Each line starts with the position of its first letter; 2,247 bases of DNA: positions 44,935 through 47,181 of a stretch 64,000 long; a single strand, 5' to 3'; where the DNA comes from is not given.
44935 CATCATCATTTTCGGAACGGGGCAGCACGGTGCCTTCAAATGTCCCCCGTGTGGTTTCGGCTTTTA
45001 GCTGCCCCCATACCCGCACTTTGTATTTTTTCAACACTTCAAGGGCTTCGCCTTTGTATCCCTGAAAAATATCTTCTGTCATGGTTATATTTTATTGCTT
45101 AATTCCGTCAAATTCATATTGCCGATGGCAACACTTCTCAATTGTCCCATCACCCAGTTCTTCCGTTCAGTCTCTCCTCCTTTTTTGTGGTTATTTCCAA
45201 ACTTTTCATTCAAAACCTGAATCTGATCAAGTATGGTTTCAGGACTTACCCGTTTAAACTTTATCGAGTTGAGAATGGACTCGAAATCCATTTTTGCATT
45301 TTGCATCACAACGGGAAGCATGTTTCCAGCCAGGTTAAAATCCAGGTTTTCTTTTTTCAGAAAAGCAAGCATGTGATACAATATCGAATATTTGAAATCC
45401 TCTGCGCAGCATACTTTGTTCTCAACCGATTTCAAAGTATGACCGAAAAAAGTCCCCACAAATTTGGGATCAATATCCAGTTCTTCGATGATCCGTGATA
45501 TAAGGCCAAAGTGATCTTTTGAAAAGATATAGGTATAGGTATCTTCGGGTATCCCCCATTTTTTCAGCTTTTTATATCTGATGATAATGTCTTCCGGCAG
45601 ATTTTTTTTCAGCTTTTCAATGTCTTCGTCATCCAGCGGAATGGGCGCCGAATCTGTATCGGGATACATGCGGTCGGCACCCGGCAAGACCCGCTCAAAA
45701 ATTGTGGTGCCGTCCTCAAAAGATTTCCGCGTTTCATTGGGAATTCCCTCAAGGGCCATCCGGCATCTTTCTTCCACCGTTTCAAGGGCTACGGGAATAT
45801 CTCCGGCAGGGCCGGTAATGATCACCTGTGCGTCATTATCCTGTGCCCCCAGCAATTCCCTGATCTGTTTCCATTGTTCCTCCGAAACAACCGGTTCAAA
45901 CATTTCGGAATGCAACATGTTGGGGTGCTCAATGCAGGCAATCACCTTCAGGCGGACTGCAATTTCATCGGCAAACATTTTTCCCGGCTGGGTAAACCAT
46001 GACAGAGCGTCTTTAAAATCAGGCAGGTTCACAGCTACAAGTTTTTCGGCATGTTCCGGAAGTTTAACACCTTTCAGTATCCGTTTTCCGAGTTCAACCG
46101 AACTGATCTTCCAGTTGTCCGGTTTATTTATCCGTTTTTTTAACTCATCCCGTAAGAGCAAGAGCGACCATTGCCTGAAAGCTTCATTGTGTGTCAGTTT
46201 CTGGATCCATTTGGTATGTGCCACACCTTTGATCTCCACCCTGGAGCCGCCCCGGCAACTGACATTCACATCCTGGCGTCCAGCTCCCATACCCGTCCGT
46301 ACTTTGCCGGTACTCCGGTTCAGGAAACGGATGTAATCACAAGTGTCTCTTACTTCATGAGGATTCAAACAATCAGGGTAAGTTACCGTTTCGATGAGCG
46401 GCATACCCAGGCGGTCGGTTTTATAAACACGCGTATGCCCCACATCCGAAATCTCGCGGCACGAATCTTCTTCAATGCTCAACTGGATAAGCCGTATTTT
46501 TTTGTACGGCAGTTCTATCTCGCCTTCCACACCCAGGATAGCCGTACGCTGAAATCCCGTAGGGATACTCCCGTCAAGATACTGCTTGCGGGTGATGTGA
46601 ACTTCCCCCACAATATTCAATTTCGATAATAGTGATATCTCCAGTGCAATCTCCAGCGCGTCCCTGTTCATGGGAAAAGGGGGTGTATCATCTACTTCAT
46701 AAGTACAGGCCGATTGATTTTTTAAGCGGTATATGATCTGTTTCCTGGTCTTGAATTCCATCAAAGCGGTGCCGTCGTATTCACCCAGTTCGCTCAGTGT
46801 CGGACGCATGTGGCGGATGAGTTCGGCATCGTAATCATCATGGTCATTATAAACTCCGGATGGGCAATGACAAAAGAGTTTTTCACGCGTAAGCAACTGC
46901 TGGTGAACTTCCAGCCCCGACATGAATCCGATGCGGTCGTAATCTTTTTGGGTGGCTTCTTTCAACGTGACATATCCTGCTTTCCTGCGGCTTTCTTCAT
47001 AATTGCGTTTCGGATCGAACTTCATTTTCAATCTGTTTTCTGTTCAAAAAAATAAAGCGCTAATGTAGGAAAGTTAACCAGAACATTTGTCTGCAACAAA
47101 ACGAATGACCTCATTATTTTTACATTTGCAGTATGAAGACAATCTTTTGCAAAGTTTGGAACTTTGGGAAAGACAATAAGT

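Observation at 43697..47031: Archaeal-type GatE-GatD transamidation operon inside a Bacteroidota chromosome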

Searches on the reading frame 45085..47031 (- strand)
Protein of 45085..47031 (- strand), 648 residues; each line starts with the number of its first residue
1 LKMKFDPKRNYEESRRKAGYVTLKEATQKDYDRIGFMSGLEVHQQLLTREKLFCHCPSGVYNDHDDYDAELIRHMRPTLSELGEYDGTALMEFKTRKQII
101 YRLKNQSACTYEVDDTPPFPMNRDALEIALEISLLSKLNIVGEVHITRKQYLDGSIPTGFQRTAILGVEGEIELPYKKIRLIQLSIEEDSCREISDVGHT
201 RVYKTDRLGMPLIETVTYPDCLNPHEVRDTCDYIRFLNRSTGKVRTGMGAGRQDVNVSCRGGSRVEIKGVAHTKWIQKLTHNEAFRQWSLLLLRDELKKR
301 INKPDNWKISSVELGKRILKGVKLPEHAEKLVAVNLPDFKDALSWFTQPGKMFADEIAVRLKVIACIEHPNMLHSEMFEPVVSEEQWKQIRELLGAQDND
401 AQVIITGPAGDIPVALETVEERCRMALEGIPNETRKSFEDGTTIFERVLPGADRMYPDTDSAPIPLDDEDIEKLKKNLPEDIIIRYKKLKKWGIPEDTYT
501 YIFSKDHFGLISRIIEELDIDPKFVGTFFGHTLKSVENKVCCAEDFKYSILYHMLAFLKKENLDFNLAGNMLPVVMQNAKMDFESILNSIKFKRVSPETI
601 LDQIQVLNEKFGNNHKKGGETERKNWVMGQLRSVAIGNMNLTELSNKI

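Call 3: search_protein_families(library=ncbifam, proteins=[window:45085-47031:-], max_evalue=0.001)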
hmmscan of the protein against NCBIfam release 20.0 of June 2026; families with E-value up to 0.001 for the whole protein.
window:45085-47031:- (648 aa): 8 families
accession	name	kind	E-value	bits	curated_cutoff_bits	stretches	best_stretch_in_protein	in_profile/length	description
NF003107.0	PRK04028.1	equivalog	1.7e-137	459.5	456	1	28-645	3-621/630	Glu-tRNA(Gln) amidotransferase subunit GatE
TIGR00134.1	gatE_arch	equivalog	3.5e-123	412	319.55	1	30-637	3-607/622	Glu-tRNA(Gln) amidotransferase subunit GatE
NF004012.0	PRK05477.1-2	equivalog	1e-33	116.8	338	2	121-298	53-248/481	Asp-tRNA(Asn)/Glu-tRNA(Gln) amidotransferase subunit GatB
TIGR00133.1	gatB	equivalog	4.9e-33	114.4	314.8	1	116-304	49-255/481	Asp-tRNA(Asn)/Glu-tRNA(Gln) amidotransferase subunit GatB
NF004014.0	PRK05477.1-4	equivalog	7.1e-24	84.4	414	2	120-291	49-237/475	Asp-tRNA(Asn)/Glu-tRNA(Gln) amidotransferase subunit GatB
NF004011.1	PRK05477.1-1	equivalog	3.3e-20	72.3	680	2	121-302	51-247/475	Asp-tRNA(Asn)/Glu-tRNA(Gln) amidotransferase subunit GatB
NF004015.0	PRK05477.1-5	equivalog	1.9e-19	69.6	628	1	122-291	64-250/488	Asp-tRNA(Asn)/Glu-tRNA(Gln) amidotransferase subunit GatB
NF004013.0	PRK05477.1-3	equivalog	1.1e-13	50.5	653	2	430-517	269-360/501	Asp-tRNA(Asn)/Glu-tRNA(Gln) amidotransferase subunit GatB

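Call 4: search_protein_families(library=pfam, proteins=[window:45085-47031:-], max_evalue=0.001)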
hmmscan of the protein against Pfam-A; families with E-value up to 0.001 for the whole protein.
window:45085-47031:- (648 aa): 1 family
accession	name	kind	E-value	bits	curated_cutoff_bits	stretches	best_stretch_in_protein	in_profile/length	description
PF02934.20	GatB_N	-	1.7e-45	155.8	23.4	1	38-471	3-276/277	GatB/GatE catalytic domain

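Call 11: find_homologous_proteins(query=window:45085-47031:-)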
Query window:45085-47031:- (648 aa): 8000 proteins with E <= 0.001 among 8000 candidates; the best 120 are listed.
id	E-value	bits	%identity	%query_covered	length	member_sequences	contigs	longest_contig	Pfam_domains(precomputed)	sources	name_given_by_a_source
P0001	0.0e+0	1492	100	100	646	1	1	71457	PF02934.21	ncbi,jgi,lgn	-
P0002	0.0e+0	1346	89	100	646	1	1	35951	PF02934.21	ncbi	-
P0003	0.0e+0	1343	89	100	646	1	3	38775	PF02934.21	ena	-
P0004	0.0e+0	1328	89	100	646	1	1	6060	PF02934.21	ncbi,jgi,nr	ncbi:MAG: Glu-tRNA(Gln) amidotransferase subunit GatE [Chlorobi bacterium]|nr:Glu-tRNA(Gln) amidotra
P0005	0.0e+0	1316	87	100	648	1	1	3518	PF02934.21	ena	-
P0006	0.0e+0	1300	86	100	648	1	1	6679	PF02934.21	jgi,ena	-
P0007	0.0e+0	1275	84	100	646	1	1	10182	PF02934.21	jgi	-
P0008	0.0e+0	1273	84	100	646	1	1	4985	PF02934.21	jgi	-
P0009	0.0e+0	1272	84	100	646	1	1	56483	PF02934.21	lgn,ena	-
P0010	0.0e+0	1271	89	94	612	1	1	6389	PF02934.21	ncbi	-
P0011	0.0e+0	1252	83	100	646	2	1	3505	PF02934.21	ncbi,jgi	-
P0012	0.0e+0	1251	83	100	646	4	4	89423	PF02934.21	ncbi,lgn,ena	-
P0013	0.0e+0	1150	75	100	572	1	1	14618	PF02934.21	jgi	-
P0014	0.0e+0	1143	77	100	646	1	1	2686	PF02637.24,PF02934.21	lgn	-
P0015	0.0e+0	1140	77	100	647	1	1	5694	PF02934.21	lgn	-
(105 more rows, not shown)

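Call 18: search_solved_structures(query=window:45085-47025:-, show_alignments=2)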
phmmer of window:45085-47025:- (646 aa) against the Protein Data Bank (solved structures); distinct sequences matched with E-value up to 0.001: 8.
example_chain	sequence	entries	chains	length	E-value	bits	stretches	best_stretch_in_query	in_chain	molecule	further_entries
2d6f_C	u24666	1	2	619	1.5e-87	297.9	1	28-535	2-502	Glutamyl-tRNA(Gln) amidotransferase subunit E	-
1zq1_C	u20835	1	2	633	1.6e-82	281.3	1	27-492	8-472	Glutamyl-tRNA(Gln) amidotransferase subunit E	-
3h0l_B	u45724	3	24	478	1.4e-19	73.3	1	119-289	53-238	Aspartyl/glutamyl-tRNA(Asn/Gln) amidotransferase subunit B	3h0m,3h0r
3al0_B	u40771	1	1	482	2.1e-16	62.9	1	116-281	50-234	Aspartyl/glutamyl-tRNA(Asn/Gln) amidotransferase subunit B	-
3kfu_F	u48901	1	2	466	6.8e-14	54.6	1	116-296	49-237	Aspartyl/glutamyl-tRNA(Asn/Gln) amidotransferase subunit B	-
2df4_B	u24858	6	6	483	3.6e-12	48.9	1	119-289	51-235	Aspartyl/glutamyl-tRNA(Asn/Gln) amidotransferase subunit B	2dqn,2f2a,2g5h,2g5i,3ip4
4n0h_B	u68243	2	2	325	1.7e-10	43.3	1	114-298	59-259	Glutamyl-tRNA(Gln) amidotransferase subunit B, mitochondrial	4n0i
4wj3_B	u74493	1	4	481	2e-06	29.9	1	119-289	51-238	Aspartyl/glutamyl-tRNA(Asn/Gln) amidotransferase subunit B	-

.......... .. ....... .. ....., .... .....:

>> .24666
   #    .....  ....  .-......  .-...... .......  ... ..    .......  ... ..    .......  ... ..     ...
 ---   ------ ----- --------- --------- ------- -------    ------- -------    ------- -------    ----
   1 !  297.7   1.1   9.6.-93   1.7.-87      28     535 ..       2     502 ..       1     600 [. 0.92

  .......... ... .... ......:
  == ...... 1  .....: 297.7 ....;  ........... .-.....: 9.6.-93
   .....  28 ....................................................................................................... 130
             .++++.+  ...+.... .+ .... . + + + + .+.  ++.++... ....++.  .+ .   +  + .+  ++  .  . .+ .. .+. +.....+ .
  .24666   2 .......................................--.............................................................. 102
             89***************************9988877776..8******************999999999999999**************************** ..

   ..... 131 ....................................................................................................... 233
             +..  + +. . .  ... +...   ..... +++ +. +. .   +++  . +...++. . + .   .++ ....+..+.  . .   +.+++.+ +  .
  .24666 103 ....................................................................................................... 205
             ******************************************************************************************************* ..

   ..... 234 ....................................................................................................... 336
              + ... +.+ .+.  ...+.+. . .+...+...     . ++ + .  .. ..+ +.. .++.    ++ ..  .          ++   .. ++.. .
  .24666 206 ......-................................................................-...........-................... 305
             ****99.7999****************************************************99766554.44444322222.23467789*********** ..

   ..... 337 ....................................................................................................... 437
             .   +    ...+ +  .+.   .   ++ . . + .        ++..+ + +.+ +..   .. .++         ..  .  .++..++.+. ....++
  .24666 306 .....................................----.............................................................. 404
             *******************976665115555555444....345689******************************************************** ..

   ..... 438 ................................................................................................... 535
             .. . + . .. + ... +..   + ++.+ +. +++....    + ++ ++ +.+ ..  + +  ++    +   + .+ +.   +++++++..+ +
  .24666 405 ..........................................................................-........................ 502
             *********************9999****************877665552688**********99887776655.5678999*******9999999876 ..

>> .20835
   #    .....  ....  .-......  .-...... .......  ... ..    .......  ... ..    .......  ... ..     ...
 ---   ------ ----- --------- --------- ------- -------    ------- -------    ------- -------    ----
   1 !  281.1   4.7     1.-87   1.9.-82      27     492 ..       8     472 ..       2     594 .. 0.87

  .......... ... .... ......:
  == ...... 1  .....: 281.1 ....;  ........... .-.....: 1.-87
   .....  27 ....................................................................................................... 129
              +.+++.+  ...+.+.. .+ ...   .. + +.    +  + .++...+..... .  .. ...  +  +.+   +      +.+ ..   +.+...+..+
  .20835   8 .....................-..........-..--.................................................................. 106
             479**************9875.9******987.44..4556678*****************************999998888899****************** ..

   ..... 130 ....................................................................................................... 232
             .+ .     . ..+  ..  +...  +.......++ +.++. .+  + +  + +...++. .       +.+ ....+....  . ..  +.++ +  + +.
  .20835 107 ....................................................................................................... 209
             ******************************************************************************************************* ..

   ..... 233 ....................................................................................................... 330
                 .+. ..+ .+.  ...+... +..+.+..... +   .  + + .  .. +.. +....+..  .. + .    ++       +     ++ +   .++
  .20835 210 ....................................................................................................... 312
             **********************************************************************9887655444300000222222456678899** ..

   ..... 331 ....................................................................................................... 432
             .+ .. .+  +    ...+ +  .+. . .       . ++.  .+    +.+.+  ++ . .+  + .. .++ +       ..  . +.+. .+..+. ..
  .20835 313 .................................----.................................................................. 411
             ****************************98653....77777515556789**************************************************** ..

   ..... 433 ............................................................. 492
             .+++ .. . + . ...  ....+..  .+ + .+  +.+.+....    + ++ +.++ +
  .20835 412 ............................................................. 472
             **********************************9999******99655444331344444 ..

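Call 21: find_related_loci(query=window:45085-47025:-, collection=genome_contigs, flank=10000)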
Query window:45085-47025:- (646 aa) in genome_contigs; peptide patterns used: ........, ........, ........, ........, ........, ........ (x = any residue, [..] = any of these).
114 stretches matched a pattern; 82 encode a relative of the query (tblastn E <= 1e-3); the best 80 are kept; 78 distinct loci.
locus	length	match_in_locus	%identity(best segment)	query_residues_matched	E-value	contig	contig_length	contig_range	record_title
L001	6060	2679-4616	89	1-646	0e+0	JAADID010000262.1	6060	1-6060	MAG: Chlorobiota bacterium isolate M_MetaBat.24 contig-127_23130, whole genome shotgun sequence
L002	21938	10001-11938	83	1-646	0e+0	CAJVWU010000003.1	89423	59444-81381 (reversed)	MAG TPA_asm: uncultured Bacteroidia bacterium isolate DRR093005_bin.21_MetaBAT_v2.12.1_MAG genome assembly, contig: NODE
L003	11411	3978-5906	77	1-643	0e+0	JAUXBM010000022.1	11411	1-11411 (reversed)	MAG: Chlorobiota bacterium isolate CSMAG_2799 CSMAG_2799_k117_2155729_length_11411_cov_184.7753, whole genome shotgun se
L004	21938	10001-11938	76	1-646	0e+0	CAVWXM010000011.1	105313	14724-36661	MAG: uncultured Bacteroidia bacterium isolate MFD03551.bin.2.114 genome assembly, contig: contig_28097, whole genome sho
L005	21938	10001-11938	75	1-646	0e+0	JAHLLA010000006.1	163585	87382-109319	MAG: Bacteroidetes bacterium isolate MAG23 NODE_370_length_163585_cov_1025.870030, whole genome shotgun sequence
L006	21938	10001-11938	74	1-646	0e+0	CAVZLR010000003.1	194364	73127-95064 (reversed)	MAG: Marinilabiliales bacterium isolate MFD03804.bin.1.66 genome assembly, contig: contig_2929, whole genome shotgun seq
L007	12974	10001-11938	74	1-646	0e+0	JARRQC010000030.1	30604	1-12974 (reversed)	MAG: bacterium isolate Spart_192_MAG scaffold_2203, whole genome shotgun sequence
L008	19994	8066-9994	75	1-643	0e+0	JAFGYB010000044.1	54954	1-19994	MAG: Bacteroidales bacterium isolate ZodW_Metabat.88 k87_11124240, whole genome shotgun sequence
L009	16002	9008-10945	75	1-646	0e+0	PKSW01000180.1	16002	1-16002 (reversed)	MAG: Marinilabiliales bacterium isolate BM514 sc_2144, whole genome shotgun sequence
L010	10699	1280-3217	72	1-646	0e+0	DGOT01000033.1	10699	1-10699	MAG TPA_asm: Bacteroidales bacterium UBA4459 UBA4459_contig_170153, whole genome shotgun sequence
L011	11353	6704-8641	73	1-646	0e+0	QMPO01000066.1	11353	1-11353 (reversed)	MAG: Bacteroidetes bacterium isolate B17_G6 B17_Guay6_scaffold_04063, whole genome shotgun sequence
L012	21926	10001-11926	68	1-646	0e+0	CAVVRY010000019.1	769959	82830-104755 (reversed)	MAG: uncultured Bacteroidales bacterium isolate MFD03804.bin.1.166 genome assembly, contig: contig_8847, whole genome sh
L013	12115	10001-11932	68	1-646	0e+0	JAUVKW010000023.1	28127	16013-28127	MAG: Bacteroidota bacterium isolate CSMAG_490 CSMAG_490_k141_817394_length_28127_cov_11.0625, whole genome shotgun seque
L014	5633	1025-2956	67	1-646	0e+0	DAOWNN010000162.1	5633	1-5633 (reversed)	MAG TPA_asm: Bacteroidota bacterium isolate CSMAG_3029 CSMAG_3029_k141_541061_length_5633_cov_478.9015, whole genome sho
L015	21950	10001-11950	68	1-646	0e+0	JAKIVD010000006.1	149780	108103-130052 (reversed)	MAG: Bacteroidales bacterium isolate D100SM.bin.7 NODE_24_length_149780_cov_7.767769, whole genome shotgun sequence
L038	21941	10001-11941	62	3-643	0e+0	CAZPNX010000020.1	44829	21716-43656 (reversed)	MAG TPA_asm: uncultured bacterium isolate binchicken_co274_234 genome assembly, contig: NODE_2148_length_44829_cov_12.44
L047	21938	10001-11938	56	8-646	0e+0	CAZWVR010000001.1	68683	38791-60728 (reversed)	MAG TPA_asm: uncultured Bacteroidales bacterium isolate SRP163575_co3_92 genome assembly, contig: NODE_289_length_68683_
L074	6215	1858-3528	42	29-557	4e-127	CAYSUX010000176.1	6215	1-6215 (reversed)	MAG TPA_asm: uncultured archaeon isolate SRP077602_co7_2 genome assembly, contig: NODE_50531_length_6215_cov_5.482955, w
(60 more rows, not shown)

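Call 32: search_protein_representatives(protein=window:45085-47025:-)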
Query: 646 residues. Proteins with E-value up to 0.001 (for the whole library): 2611; up to 1e-10: 1249; up to 1e-30: 591. The best 150 are listed.
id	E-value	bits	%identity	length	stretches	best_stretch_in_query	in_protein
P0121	2.2e-252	855.7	59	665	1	7-643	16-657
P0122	3.9e-181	620.3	58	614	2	7-449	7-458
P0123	9.3e-174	596.0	71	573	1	3-378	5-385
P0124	6.5e-153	527.1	51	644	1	23-537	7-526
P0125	1.4e-151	522.7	51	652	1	21-523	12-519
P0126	5.9e-150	517.3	61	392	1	5-376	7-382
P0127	8.4e-146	503.6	50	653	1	19-494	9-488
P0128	3.8e-145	501.5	49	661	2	27-308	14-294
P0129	2.4e-144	498.8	44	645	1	29-600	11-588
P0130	2.9e-143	495.2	48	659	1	25-537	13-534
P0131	1.8e-142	492.6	49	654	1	31-537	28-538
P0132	2.9e-141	488.6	68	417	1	3-313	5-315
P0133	2.5e-140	485.5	54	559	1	25-478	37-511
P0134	3.4e-140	485.1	47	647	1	21-536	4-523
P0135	1.2e-138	480.0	44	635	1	25-588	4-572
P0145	4.3e-132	458.3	48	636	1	28-509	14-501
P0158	8.1e-116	404.5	41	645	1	21-524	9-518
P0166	3.0e-105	369.6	37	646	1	22-629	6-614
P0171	4.4e-102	359.2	35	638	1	28-637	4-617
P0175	6.1e-94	332.3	32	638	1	27-620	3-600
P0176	1.5e-93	331.0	40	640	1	27-522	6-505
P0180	9.9e-90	318.4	38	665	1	26-499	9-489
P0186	3.7e-85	303.3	38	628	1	35-524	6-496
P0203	2.5e-79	284.0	38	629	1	23-474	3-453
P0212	1.2e-77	278.5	31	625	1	28-643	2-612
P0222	7.1e-77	275.9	37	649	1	28-493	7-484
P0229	3.4e-76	273.7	34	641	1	28-522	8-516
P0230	4.3e-76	273.3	35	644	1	28-534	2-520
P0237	2.6e-75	270.8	33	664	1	25-603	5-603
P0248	7.0e-74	266.0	38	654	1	27-478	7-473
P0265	4.0e-72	260.2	35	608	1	36-554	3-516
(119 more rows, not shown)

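Call 37: list_cluster_members(proteins=[P0158, P0166, P0176, P0186, P0180, P0203, P0265, P0129, P0135, P0145])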
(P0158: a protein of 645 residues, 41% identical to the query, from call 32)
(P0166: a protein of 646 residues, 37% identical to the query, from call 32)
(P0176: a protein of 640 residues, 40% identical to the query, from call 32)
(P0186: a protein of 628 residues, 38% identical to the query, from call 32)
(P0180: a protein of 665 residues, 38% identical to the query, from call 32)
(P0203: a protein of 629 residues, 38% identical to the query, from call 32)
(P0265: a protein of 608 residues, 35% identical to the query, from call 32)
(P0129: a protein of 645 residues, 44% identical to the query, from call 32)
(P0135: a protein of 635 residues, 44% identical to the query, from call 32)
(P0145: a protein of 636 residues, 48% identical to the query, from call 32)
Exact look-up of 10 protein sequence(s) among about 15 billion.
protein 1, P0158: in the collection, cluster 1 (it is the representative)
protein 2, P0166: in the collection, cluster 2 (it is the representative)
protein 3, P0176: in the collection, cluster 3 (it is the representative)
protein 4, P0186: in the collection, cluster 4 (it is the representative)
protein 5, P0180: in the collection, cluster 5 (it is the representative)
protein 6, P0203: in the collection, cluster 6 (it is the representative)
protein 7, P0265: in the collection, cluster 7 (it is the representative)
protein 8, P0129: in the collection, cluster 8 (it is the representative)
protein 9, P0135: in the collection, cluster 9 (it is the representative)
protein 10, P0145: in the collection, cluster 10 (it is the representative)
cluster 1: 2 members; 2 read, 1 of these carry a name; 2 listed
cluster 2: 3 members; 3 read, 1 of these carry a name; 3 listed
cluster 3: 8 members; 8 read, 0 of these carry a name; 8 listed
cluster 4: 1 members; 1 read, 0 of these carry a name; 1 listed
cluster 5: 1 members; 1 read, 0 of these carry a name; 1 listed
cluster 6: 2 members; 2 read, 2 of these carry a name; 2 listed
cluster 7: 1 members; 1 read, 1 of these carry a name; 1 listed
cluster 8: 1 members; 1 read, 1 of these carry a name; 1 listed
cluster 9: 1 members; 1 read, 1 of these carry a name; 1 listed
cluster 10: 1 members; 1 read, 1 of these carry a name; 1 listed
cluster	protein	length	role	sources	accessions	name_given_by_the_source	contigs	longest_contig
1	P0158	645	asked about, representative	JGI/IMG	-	-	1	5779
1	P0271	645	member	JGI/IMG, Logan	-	glutamyl-tRNA(Gln) amidotransferase subunit E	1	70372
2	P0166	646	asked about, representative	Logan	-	-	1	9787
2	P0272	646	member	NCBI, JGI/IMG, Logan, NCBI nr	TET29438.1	MAG: Glu-tRNA(Gln) amidotransferase subunit GatE [Candidatus Heimdallarchaeota archaeon]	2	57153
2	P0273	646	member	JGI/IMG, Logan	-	-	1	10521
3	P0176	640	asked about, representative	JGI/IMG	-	-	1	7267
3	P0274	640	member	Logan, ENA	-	-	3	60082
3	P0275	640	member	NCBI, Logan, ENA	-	-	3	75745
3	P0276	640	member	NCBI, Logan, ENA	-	-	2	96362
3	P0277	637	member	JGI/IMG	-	-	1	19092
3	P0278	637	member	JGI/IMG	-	-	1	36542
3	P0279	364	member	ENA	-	-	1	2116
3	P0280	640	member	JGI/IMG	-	-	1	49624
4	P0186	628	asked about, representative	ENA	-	-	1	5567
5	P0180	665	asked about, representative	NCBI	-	-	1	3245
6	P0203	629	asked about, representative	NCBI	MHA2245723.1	MAG: Glu-tRNA(Gln) amidotransferase subunit GatE [Candidatus Hodarchaeales archaeon]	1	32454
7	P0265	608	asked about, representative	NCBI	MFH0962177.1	MAG: Glu-tRNA(Gln) amidotransferase subunit GatE [archaeon]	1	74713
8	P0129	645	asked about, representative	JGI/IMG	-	glutamyl-tRNA(Gln) amidotransferase subunit E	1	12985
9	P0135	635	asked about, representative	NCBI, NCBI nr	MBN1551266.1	Glu-tRNA(Gln) amidotransferase subunit GatE [bacterium] | Glu-tRNA(Gln) amidotransferase subunit GatE [candidate division CSSED10-310 bacterium]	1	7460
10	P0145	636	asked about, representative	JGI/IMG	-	glutamyl-tRNA(Gln) amidotransferase subunit E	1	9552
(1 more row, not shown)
